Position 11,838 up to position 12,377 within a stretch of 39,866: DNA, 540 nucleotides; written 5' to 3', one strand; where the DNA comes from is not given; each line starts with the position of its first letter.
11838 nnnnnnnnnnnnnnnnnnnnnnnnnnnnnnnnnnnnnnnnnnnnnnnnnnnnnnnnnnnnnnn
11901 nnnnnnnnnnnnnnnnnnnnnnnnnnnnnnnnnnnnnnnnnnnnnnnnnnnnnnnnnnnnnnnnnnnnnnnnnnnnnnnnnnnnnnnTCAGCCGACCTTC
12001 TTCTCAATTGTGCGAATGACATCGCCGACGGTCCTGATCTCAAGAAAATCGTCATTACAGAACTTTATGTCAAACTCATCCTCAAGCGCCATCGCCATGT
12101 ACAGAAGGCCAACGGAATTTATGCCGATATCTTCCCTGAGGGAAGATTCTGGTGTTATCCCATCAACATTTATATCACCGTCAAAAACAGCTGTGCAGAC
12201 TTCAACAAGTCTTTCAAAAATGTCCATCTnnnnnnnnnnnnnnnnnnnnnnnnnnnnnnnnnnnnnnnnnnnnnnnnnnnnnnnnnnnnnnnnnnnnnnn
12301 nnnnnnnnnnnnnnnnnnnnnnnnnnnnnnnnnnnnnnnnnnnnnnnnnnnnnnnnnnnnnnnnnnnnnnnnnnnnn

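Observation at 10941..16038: Six-gene carrier-protein-dependent acylation operon that fits no pathway I can name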

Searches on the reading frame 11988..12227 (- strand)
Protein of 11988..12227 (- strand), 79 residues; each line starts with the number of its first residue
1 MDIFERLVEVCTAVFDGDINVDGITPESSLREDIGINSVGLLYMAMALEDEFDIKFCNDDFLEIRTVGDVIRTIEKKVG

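Call 3: search_protein_families(library=pfam, proteins=[window:11988-12227:-], max_evalue=0.01)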
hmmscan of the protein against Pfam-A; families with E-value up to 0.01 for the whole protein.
window:11988-12227:- (79 aa): 1 family
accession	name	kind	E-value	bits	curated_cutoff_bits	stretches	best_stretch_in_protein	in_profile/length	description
PF00550.31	PP-binding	-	1e-09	38.9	20.8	1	19-74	13-67/67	Phosphopantetheine attachment site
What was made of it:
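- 11988..12227 (-): g4: free acidic acyl carrier protein (79 aa, pI 4.05); core gene. PF00550 E 1e-9 (call 3).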

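Call 4: search_protein_families(library=ncbifam, proteins=[window:11988-12227:-], max_evalue=0.01)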
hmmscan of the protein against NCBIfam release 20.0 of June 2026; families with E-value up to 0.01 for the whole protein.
window:11988-12227:- (79 aa): 15 families
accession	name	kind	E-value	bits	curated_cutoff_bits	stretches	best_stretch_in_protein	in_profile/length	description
NF002148.0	PRK00982.1-2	subfamily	3.3e-14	52.5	71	1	2-77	4-77/79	acyl carrier protein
NF006031.0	PRK08172.1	equivalog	2.8e-12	47.1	76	1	1-77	3-77/82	acyl carrier protein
NF002150.0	PRK00982.1-4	subfamily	8.5e-12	45.1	66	1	1-77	4-78/80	acyl carrier protein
TIGR00517.1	acyl_carrier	equivalog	3.4e-11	42.9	70.45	1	18-77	17-76/77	acyl carrier protein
NF009104.0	PRK12449.1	equivalog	1.4e-10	41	70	1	2-77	5-78/80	acyl carrier protein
NF002147.0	PRK00982.1-1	equivalog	1.6e-10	40.7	84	1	5-77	10-80/83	acyl carrier protein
NF040636.1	AcpM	exception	2.1e-10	40.5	146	1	18-76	19-77/93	meromycolate extension acyl carrier protein AcpM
NF002151.0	PRK00982.1-5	equivalog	5.1e-10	39.3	92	1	16-77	15-76/78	acyl carrier protein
NF003757.0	PRK05350.1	equivalog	5.3e-09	36.1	65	1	2-77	6-79/83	acyl carrier protein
NF002149.0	PRK00982.1-3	equivalog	2.3e-08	33.8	106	1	18-77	17-76/78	acyl carrier protein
NF004533.0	PRK05883.1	equivalog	3.7e-08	33.1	72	1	16-77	35-96/100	acyl carrier protein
NF058660.1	cispen_ACP_AmcB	equivalog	1.2e-07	31.8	80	1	18-77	17-78/80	cispentacin biosynthesis acyl carrier protein AmcB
NF005079.0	PRK06508.1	equivalog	3.3e-06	27.4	83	1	4-61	5-60/93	acyl carrier protein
NF005480.0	PRK07081.1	equivalog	0.0054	16.7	72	1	19-63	17-59/83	acyl carrier protein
TIGR04069.1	ocin_ACP_rel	hypoth_equivalog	0.0099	16.3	70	0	3-61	2-62/77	peptide maturation system acyl carrier-related protein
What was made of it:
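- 11988..12227 (-): NCBIfam ACP models are hit, but all below their cut-offs (call 4).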
